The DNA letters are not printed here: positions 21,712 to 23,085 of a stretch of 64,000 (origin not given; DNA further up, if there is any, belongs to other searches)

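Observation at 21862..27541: Seven-gene TusA/DsrE plus Qmo/Hdr-like membrane redox operon with no CCG-domain subunit and no apr, sat or dsr genes in the window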

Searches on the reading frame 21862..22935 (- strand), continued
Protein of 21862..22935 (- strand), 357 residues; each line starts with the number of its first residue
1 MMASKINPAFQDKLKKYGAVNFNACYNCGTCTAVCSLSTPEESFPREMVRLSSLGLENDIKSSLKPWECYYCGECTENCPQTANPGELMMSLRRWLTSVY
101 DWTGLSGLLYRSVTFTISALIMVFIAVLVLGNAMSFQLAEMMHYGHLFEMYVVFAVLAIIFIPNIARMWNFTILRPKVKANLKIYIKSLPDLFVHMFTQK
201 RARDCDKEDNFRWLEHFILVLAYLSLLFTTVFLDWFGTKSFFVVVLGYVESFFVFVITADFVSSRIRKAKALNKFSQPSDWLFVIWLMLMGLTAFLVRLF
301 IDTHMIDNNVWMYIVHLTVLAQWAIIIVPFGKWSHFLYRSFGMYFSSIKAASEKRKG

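Call 31: find_related_loci(query=A1, collection=genome_contigs, flank=10000)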
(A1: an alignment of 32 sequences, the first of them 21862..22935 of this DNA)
Query A1 (357 aa) in genome_contigs; peptide patterns used: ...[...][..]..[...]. (x = any residue, [..] = any of these).
600 stretches matched a pattern (row limit reached: there are more); 594 encode a relative of the query (tblastn E <= 1e-3); the best 80 are kept; 80 distinct loci.
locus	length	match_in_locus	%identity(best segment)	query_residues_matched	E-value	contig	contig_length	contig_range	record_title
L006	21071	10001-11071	92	1-357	0e+0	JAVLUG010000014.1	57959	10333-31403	Porphyromonadaceae sp. NP-X soapdenovo_K_127_14, whole genome shotgun sequence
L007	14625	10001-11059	68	2-354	2e-172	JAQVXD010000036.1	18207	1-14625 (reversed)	MAG: Fermentimonas sp. isolate STF2_118 NODE_7816_length_18207_cov_4.431748_Sandtown_F2, whole genome shotgun sequence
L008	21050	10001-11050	67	4-353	3e-171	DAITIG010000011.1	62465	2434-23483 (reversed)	MAG TPA_asm: Dysgonamonadaceae bacterium isolate CTOTU3217 NODE_42_length_62465_cov_63.334786, whole genome shotgun sequ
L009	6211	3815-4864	66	4-353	2e-170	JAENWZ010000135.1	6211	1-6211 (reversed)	MAG: Proteiniphilum sp. isolate 5_8_m_bin25 k141_821243_length_6211_cov_245.6455, whole genome shotgun sequence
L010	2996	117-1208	64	4-354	2e-174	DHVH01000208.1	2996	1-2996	MAG TPA_asm: Marinilabiliaceae bacterium UBA5213 UBA5213_contig_73822, whole genome shotgun sequence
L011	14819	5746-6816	65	4-356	3e-164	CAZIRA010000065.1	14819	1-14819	MAG TPA_asm: uncultured Paludibacter sp. isolate SRP192927_co9_20 genome assembly, contig: NODE_3148_length_14819_cov_17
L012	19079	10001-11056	66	4-356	7e-164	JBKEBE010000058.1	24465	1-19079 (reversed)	MAG: Paludibacteraceae bacterium isolate VLC_080 c_000001940992, whole genome shotgun sequence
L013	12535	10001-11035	66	4-349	2e-163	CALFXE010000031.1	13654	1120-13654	MAG TPA_asm: uncultured Paludibacter sp. isolate SRR3901694_bin.109_CONCOCT_v1.1_MAG genome assembly, contig: ERZ778021.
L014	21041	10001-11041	65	1-348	4e-163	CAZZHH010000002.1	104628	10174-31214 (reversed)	MAG TPA_asm: uncultured Lentimicrobiaceae bacterium isolate SRP220891_co1_459 genome assembly, contig: NODE_286_length_1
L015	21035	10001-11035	68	4-349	3e-162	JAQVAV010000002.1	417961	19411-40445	MAG: Paludibacter sp. isolate STD2_5 NODE_12_length_417961_cov_9.809762_Sandtown_D2, whole genome shotgun sequence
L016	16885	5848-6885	65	4-350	2e-161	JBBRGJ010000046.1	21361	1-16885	MAG: Bacteroidales bacterium isolate Co_metawrap_2619 Cmw_2619_k141_4898460_length_21361_cov_27.9898, whole genome shotg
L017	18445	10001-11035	65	4-349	2e-160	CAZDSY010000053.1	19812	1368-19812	MAG TPA_asm: uncultured Paludibacter sp. isolate binchicken_co43_254 genome assembly, contig: NODE_4848_length_19812_cov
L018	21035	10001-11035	64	4-349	3e-160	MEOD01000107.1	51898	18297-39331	MAG: Bacteroidetes bacterium GWF2_29_10 gwf2_scaffold_902, whole genome shotgun sequence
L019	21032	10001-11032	66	6-350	7e-160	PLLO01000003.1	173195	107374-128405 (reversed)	MAG: Bacteroidales bacterium isolate fen_984 73.20120800_E3X.31_contig_1108, whole genome shotgun sequence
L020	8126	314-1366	66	4-355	5e-160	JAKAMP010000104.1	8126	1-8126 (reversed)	MAG: Bacteroidetes bacterium isolate WY5.bin28 NODE_16353_length_8126_cov_0.976372, whole genome shotgun sequence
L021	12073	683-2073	65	2-350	2e-159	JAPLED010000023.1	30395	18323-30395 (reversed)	MAG: Bacteroidia bacterium isolate LacPavin_0920_WC90_MAG_39_66 LacPavin_0920_WC90_scaffold_1075595, whole genome shotgu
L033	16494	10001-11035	63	4-349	8e-157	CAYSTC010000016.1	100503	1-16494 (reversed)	MAG TPA_asm: uncultured Paludibacter sp. isolate binchicken_co158_96 genome assembly, contig: NODE_172_length_100503_cov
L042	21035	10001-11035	63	4-349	5e-155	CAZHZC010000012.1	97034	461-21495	MAG TPA_asm: uncultured Rikenella sp. isolate binchicken_co39_500 genome assembly, contig: NODE_403_length_97034_cov_15.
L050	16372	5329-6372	62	2-350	3e-153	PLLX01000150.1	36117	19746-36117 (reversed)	MAG: Bacteroidales bacterium isolate fen_983 73.20120800_E3S.44_contig_1698, whole genome shotgun sequence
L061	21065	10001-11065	61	4-356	4e-151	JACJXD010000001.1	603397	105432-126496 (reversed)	MAG: Bacteroidales bacterium isolate HK-STAS-BACT-3 HK-STAS-BACT-3_1, whole genome shotgun sequence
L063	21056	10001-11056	61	4-356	6e-150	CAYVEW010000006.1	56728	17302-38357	MAG TPA_asm: uncultured Bacteroidales bacterium isolate binchicken_co42_308 genome assembly, contig: NODE_382_length_567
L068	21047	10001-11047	59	4-353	3e-149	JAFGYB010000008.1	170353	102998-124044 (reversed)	MAG: Bacteroidales bacterium isolate ZodW_Metabat.88 k87_1195949, whole genome shotgun sequence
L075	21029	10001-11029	60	5-348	8e-147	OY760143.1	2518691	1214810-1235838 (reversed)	MAG: Paludibacteraceae bacterium isolate 01c8064d-6cbe-49cb-b462-9ef0373b1e27 genome assembly, chromosome: 1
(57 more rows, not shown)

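Call 33: search_protein_families(library=pfam, proteins=[L008:4954-7779:+, L008:7792-9996:+, L075:5011-7788:+, L075:7791-9986:+, L061:6601-7938:+, L061:7941-9992:+], max_evalue=0.0001)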
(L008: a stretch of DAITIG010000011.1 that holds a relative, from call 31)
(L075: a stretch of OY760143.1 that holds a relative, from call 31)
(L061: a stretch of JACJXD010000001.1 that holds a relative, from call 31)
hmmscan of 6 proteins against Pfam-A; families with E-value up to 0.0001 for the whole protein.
L008:4954-7779:+ (941 aa): 15 families
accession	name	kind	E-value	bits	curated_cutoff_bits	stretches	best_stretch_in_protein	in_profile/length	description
PF07992.20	Pyr_redox_2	-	2.1e-45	155.8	26.1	2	255-547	2-290/291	Pyridine nucleotide-disulphide oxidoreductase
PF14691.11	Fer4_20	-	3.9e-17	62.5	25.8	1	159-238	28-110/113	Dihydroprymidine dehydrogenase domain II, 4Fe-4S cluster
PF13738.12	Pyr_redox_3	-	1.1e-16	61.4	30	1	378-532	160-305/305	Pyridine nucleotide-disulphide oxidoreductase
PF13450.12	NAD_binding_8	-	8.7e-16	58.4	21.9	1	258-292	1-35/68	NAD(P)-binding Rossmann-like domain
PF12831.13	FAD_oxidored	-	2.1e-14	54.1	27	2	10-47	1-38/416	FAD dependent oxidoreductase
PF00890.30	FAD_binding_2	-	3.2e-13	50.1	20.4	2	256-294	2-40/414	FAD binding domain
PF00070.33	Pyr_redox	-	3.8e-12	47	22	0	384-458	1-79/82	Pyridine nucleotide-disulphide oxidoreductase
PF01266.30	DAO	-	1.1e-11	45.4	27.9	1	255-289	1-35/353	FAD dependent oxidoreductase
PF01134.28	GIDA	-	3.3e-11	43.3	22.1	1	11-39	2-30/391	Glucose inhibited division protein A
PF03486.20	HI0933_like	-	7.4e-11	42.4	50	0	255-292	2-39/244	HI0933-like protein Rossmann domain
PF01946.23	Thi4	-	1.8e-09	37.7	26.2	0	255-290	19-55/235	Thi4 family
PF13241.12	NAD_binding_7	-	9.6e-09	36.2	22.1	0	379-430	4-50/104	Putative NAD(P)-binding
PF01262.27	AlaDh_PNT_C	-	3.3e-08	33.6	23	0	383-414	29-60/214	Alanine dehydrogenase/PNT, C-terminal domain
PF01593.30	Amino_oxidase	-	1.4e-06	28.3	19.8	0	264-290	2-28/443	Flavin containing amine oxidoreductase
PF01488.26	Shikimate_DH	-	2.7e-05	24.7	24.3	0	378-434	8-63/138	Shikimate / quinate 5-dehydrogenase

L008:7792-9996:+ (734 aa): 16 families
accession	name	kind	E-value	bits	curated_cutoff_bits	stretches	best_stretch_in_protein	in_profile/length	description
PF12831.13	FAD_oxidored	-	1.5e-10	41.4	27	1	145-205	2-64/416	FAD dependent oxidoreductase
PF14697.11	Fer4_21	-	4.1e-10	40.1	35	1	570-627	1-58/59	4Fe-4S dicluster domain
PF00037.32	Fer4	-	1.6e-09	37.6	21.1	1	606-627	3-24/24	4Fe-4S binding domain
PF07992.20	Pyr_redox_2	-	8.5e-09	35.7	26.1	1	144-222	2-78/291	Pyridine nucleotide-disulphide oxidoreductase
PF12837.12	Fer4_6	-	9.8e-08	32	25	0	604-626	2-24/24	4Fe-4S binding domain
PF12838.12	Fer4_7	-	2.3e-06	28.4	27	1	577-625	2-52/52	4Fe-4S dicluster domain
PF13484.11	Fer4_16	-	2.5e-06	28.6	30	0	611-631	2-23/66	4Fe-4S double cluster binding domain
PF00890.30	FAD_binding_2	-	3.2e-06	27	20.4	1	145-181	2-38/414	FAD binding domain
PF13183.11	Fer4_8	-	4.5e-06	27.5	27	0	611-628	5-22/68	4Fe-4S dicluster domain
PF13450.12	NAD_binding_8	-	5e-06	27.1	21.9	1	147-185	1-39/68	NAD(P)-binding Rossmann-like domain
PF12797.12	Fer4_2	-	5.5e-06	26.4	24.5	0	571-587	4-20/22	4Fe-4S binding domain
PF25160.1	LdpA_Fe-S-bd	-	6.2e-06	26.3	27.6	1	583-631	9-48/49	LdpA Fe-S cluster-binding domain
PF00070.33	Pyr_redox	-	6.5e-06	27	22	0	145-225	2-69/82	Pyridine nucleotide-disulphide oxidoreductase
PF03486.20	HI0933_like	-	1.1e-05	25.5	50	0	144-178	2-36/244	HI0933-like protein Rossmann domain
PF01266.30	DAO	-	2.6e-05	24.4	27.9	1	145-189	2-47/353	FAD dependent oxidoreductase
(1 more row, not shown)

L075:5011-7788:+ (925 aa): 16 families
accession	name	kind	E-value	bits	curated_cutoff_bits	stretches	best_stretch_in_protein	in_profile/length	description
PF07992.20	Pyr_redox_2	-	3.4e-50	171.6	26.1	3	253-546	2-291/291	Pyridine nucleotide-disulphide oxidoreductase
PF00070.33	Pyr_redox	-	6.2e-19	68.7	22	1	382-456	1-79/82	Pyridine nucleotide-disulphide oxidoreductase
PF13738.12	Pyr_redox_3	-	2e-17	63.9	30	1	371-530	155-305/305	Pyridine nucleotide-disulphide oxidoreductase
PF13450.12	NAD_binding_8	-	3.4e-17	62.9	21.9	2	256-290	1-35/68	NAD(P)-binding Rossmann-like domain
PF12831.13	FAD_oxidored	-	5.2e-16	59.4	27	2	9-46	1-38/416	FAD dependent oxidoreductase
PF01266.30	DAO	-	8.9e-16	58.8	27.9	1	253-287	1-35/353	FAD dependent oxidoreductase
PF00890.30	FAD_binding_2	-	6.2e-14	52.4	20.4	2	254-293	2-41/414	FAD binding domain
PF14691.11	Fer4_20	-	8.7e-13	48.5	25.8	1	158-236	29-110/113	Dihydroprymidine dehydrogenase domain II, 4Fe-4S cluster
PF01134.28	GIDA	-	1.1e-12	48.1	22.1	1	10-37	2-29/391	Glucose inhibited division protein A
PF03486.20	HI0933_like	-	5e-11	42.9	50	1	253-290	2-39/244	HI0933-like protein Rossmann domain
PF01262.27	AlaDh_PNT_C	-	2.8e-10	40.4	23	0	381-410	29-57/214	Alanine dehydrogenase/PNT, C-terminal domain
PF01946.23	Thi4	-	4.9e-10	39.5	26.2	1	251-288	17-55/235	Thi4 family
PF13241.12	NAD_binding_7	-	1.1e-09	39.3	22.1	0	377-467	4-75/104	Putative NAD(P)-binding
PF01593.30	Amino_oxidase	-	2.4e-09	37.4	19.8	1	262-288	2-28/443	Flavin containing amine oxidoreductase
PF01488.26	Shikimate_DH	-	3e-07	31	24.3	0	376-427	8-58/138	Shikimate / quinate 5-dehydrogenase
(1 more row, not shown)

L075:7791-9986:+ (731 aa): 13 families
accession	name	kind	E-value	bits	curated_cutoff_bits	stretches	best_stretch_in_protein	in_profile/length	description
PF07992.20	Pyr_redox_2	-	2.1e-11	44.2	26.1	1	144-222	2-78/291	Pyridine nucleotide-disulphide oxidoreductase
PF14697.11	Fer4_21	-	4.8e-10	39.8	35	1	570-626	1-58/59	4Fe-4S dicluster domain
PF00037.32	Fer4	-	2.6e-08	33.8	21.1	1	605-626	3-24/24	4Fe-4S binding domain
PF12831.13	FAD_oxidored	-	8.5e-08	32.3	27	1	145-207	2-66/416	FAD dependent oxidoreductase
PF13484.11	Fer4_16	-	8.4e-07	30.1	30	0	610-638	2-32/66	4Fe-4S double cluster binding domain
PF12837.12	Fer4_6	-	1.6e-06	28.2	25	0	602-625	1-24/24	4Fe-4S binding domain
PF12838.12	Fer4_7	-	1.8e-06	28.7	27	1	577-624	2-52/52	4Fe-4S dicluster domain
PF03486.20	HI0933_like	-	6.1e-06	26.3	50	0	144-181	2-39/244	HI0933-like protein Rossmann domain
PF13450.12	NAD_binding_8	-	7.7e-06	26.5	21.9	1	147-185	1-39/68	NAD(P)-binding Rossmann-like domain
PF00890.30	FAD_binding_2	-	8e-06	25.7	20.4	1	145-181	2-38/414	FAD binding domain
PF12797.12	Fer4_2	-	8.9e-06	25.8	24.5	0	605-622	5-22/22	4Fe-4S binding domain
PF13187.11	Fer4_9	-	3.2e-05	24.3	27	1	576-625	1-52/52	4Fe-4S dicluster domain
PF13738.12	Pyr_redox_3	-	6.4e-05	22.8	30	0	126-179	147-201/305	Pyridine nucleotide-disulphide oxidoreductase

L061:6601-7938:+ (445 aa): 7 families
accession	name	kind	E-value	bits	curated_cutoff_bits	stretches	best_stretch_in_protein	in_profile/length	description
PF07992.20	Pyr_redox_2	-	3.3e-17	63.3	26.1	2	306-429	179-287/291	Pyridine nucleotide-disulphide oxidoreductase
PF12837.12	Fer4_6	-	6e-07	29.6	25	0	150-172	1-23/24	4Fe-4S binding domain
PF12797.12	Fer4_2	-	1.1e-05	25.5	24.5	0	104-122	3-21/22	4Fe-4S binding domain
PF12831.13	FAD_oxidored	-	1.1e-05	25.4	27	1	10-47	1-38/416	FAD dependent oxidoreductase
PF01266.30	DAO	-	1.3e-05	25.4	27.9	0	10-44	1-35/353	FAD dependent oxidoreductase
PF01134.28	GIDA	-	2.6e-05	23.9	22.1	1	10-42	1-33/391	Glucose inhibited division protein A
PF00037.32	Fer4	-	4.7e-05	23.5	21.1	0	105-122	2-19/24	4Fe-4S binding domain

L061:7941-9992:+ (683 aa): 12 families
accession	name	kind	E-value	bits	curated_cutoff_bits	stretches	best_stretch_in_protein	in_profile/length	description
PF07992.20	Pyr_redox_2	-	3.7e-11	43.4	26.1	1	171-288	3-119/291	Pyridine nucleotide-disulphide oxidoreductase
PF14697.11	Fer4_21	-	9.9e-11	42.1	35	1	520-576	1-58/59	4Fe-4S dicluster domain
PF12831.13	FAD_oxidored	-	1.1e-07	32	27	1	171-231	2-64/416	FAD dependent oxidoreductase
PF13450.12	NAD_binding_8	-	2.6e-07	31.2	21.9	1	173-209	1-37/68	NAD(P)-binding Rossmann-like domain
PF00037.32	Fer4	-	2.7e-07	30.6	21.1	1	554-576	2-24/24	4Fe-4S binding domain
PF12838.12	Fer4_7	-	2.9e-07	31.3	27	1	527-573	2-51/52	4Fe-4S dicluster domain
PF03486.20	HI0933_like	-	8.2e-07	29.2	50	0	171-212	3-44/244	HI0933-like protein Rossmann domain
PF00890.30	FAD_binding_2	-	1e-05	25.4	20.4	1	173-210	4-41/414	FAD binding domain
PF25160.1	LdpA_Fe-S-bd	-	1.5e-05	25.1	27.6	1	533-579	9-47/49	LdpA Fe-S cluster-binding domain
PF01266.30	DAO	-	2.2e-05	24.6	27.9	1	171-221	2-55/353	FAD dependent oxidoreductase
PF13187.11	Fer4_9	-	3.2e-05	24.3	27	1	527-574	2-51/52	4Fe-4S dicluster domain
PF13738.12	Pyr_redox_3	-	5.1e-05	23.1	30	0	154-280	150-268/305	Pyridine nucleotide-disulphide oxidoreductase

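Call 37: search_protein_families(library=pfam, proteins=[L021:1795-2481:+, L021:2518-3585:+, L033:2424-3101:-, L068:4785-5204:+, L063:4825-5352:+, L042:4804-5172:+, L019:11080-11712:+, L050:6375-7238:+], max_evalue=0.001)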
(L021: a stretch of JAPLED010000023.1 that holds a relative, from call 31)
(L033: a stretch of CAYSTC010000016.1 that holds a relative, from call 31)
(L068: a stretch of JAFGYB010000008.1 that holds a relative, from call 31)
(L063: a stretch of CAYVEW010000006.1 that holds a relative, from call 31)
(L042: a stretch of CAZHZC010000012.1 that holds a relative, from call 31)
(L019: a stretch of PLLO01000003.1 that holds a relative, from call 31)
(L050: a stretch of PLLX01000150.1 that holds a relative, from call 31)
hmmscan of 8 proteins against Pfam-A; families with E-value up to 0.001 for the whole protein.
L021:1795-2481:+ (228 aa): 6 families
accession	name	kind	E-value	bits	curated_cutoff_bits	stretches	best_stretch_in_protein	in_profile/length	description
PF13183.11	Fer4_8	-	8.7e-11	42.6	27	1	19-82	2-67/68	4Fe-4S dicluster domain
PF13534.11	Fer4_17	-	3.8e-07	31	22.2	1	21-82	1-59/61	4Fe-4S dicluster domain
PF13484.11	Fer4_16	-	1.4e-06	29.4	30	0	22-36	2-16/66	4Fe-4S double cluster binding domain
PF13187.11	Fer4_9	-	2.6e-06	27.8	27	1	22-82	2-50/52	4Fe-4S dicluster domain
PF13237.11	Fer4_10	-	3.4e-06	27.3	25.5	1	19-80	6-53/53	4Fe-4S dicluster domain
PF12838.12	Fer4_7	-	0.00048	21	27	0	21-82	1-51/52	4Fe-4S dicluster domain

L021:2518-3585:+ (355 aa): 1 family
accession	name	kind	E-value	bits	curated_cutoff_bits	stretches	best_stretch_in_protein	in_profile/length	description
PF02754.22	CCG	-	9e-08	32.6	20.6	1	177-267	4-84/85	Cysteine-rich domain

L033:2424-3101:- (225 aa): 4 families
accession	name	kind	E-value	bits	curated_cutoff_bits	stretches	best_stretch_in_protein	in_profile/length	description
PF13545.12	HTH_Crp_2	-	4e-15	56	27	1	154-219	4-68/70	Crp-like helix-turn-helix domain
PF00027.35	cNMP_binding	-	1.1e-13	51.4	27.5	1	34-119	3-89/89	Cyclic nucleotide-binding domain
PF00325.26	Crp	-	2.9e-05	24.1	21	1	172-203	1-32/32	Bacterial regulatory proteins, crp family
PF25213.1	HVO_A0261_N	-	0.00076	19.8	35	0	173-207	24-58/86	HVO_A0261 N-terminal domain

L068:4785-5204:+ (139 aa): 1 family
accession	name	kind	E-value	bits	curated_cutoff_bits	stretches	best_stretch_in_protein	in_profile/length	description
PF13686.11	DrsE_2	-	6.2e-07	29.9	25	0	86-138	107-156/156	DsrE/DsrF/DrsH-like family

L063:4825-5352:+ (175 aa): 1 family
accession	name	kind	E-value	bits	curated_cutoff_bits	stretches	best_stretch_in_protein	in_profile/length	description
PF00581.25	Rhodanese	-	1.8e-13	51.2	22.2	1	56-145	3-101/102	Rhodanese-like domain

L042:4804-5172:+ (122 aa): 2 families
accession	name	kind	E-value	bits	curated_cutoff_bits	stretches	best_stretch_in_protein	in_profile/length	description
PF02635.20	DsrE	-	2e-13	50.9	22.7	1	6-121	2-115/116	DsrE/DsrF-like family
PF13686.11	DrsE_2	-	0.00072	20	25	0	49-120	84-155/156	DsrE/DsrF/DrsH-like family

L019:11080-11712:+ (210 aa): 2 families
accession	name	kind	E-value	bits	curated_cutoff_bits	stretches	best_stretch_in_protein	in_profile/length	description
PF14358.11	DUF4405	-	1.9e-14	54.4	26.7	1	12-79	1-66/66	Domain of unknown function (DUF4405)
PF01292.26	Ni_hydr_CYTB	-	0.00016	21.9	30.1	1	13-82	103-167/179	Prokaryotic cytochrome b561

L050:6375-7238:+ (287 aa): 1 family
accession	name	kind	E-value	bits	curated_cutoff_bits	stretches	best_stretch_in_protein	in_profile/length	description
PF01937.24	ARMT1-like_dom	-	1.9e-62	211.7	25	1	5-274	3-308/311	Damage-control phosphatase ARMT1-like domain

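Call 38: find_homologous_proteins(query=A1, max_evalue=1e-20)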
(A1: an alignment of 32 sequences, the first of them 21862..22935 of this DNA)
Query A1 (32 sequences) (357 aa, profile of the alignment): 2931 proteins with E <= 1e-20 among 8000 candidates; the best 120 are listed.
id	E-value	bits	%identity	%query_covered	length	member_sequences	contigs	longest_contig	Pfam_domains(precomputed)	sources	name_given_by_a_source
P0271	1.9e-159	549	36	100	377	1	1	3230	PF12838.13,PF13237.12,PF13183.12,PF13187.12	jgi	jgi:ferredoxin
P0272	5.9e-159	547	38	99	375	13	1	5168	PF13534.12,PF13237.12,PF13183.12,PF13187.12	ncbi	-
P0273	8.4e-159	547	36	99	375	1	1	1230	PF13534.12,PF13237.12,PF13183.12,PF13187.12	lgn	-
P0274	1.4e-158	546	35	100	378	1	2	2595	PF12838.13,PF13237.12,PF13183.12,PF13187.12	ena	-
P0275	2.4e-158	545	36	99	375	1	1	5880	PF12838.13,PF13534.12,PF13237.12,PF13183.12,PF13187.12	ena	-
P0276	3.3e-157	542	35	100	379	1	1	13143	PF12838.13,PF13534.12,PF25160.2,PF13237.12,PF13183.12,PF13187.12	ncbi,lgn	-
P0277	4.4e-157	541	39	97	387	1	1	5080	PF13183.12,PF13187.12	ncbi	-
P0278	5.0e-157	541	37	97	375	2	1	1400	PF13534.12,PF13237.12,PF13183.12,PF13187.12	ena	-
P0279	5.1e-157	541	36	98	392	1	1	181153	PF12838.13,PF13534.12,PF25160.2,PF13237.12,PF13183.12,PF13187.12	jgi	-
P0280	6.9e-157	541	36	99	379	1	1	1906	PF12838.13,PF13534.12,PF25160.2,PF13237.12,PF13183.12,PF13187.12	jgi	-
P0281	1.1e-156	540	37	98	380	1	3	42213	PF12838.13,PF13534.12,PF25160.2,PF13237.12,PF13183.12,PF13187.12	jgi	jgi:quinone-modifying oxidoreductase, subunit QmoC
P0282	1.2e-156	540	36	99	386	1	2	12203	PF12838.13,PF13534.12,PF25160.2,PF13237.12,PF13183.12,PF13187.12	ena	-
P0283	1.3e-156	540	35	99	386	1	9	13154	PF12838.13,PF13534.12,PF25160.2,PF13237.12,PF13183.12,PF13187.12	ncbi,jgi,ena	ncbi:MAG: 4Fe-4S dicluster domain-containing protein [Anaerolineales bacterium]|jgi:ferredoxin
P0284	1.4e-156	540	37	100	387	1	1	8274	PF12838.13,PF13237.12,PF13183.12,PF13187.12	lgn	-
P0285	1.5e-156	540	38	99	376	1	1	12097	PF12838.13,PF13534.12,PF13237.12,PF13183.12,PF13187.12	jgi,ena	-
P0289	2.3e-156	539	36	99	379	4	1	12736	PF02665.20,PF12838.13,PF13237.12,PF13183.12,PF13187.12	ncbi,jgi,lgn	-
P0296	7.3e-156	537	37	97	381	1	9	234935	PF12838.13,PF13534.12,PF25160.2,PF13237.12,PF13183.12,PF13187.12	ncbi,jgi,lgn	-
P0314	4.0e-155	535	37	99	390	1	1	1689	PF02665.20,PF12838.13,PF13534.12,PF25160.2,PF13237.12,PF13183.12,PF13187.12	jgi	jgi:ferredoxin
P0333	1.1e-154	533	36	99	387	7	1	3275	PF02665.20,PF13484.12,PF12838.13,PF13534.12,PF25160.2,PF13237.12,PF13183.12,PF13187.12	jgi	-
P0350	4.3e-154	531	37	99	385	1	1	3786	PF02665.20,PF12838.13,PF13534.12,PF25160.2,PF13237.12,PF13183.12,PF13187.12,PF27541.1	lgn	-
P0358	1.6e-153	530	35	99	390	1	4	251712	PF12838.13,PF13534.12,PF25160.2,PF13237.12,PF13183.12,PF13187.12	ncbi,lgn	ncbi:MAG: 4Fe-4S dicluster domain-containing protein [Anaerolineales bacterium]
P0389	9.3e-153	527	35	100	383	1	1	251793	PF12838.13,PF13534.12,PF13237.12,PF13183.12,PF13187.12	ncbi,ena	-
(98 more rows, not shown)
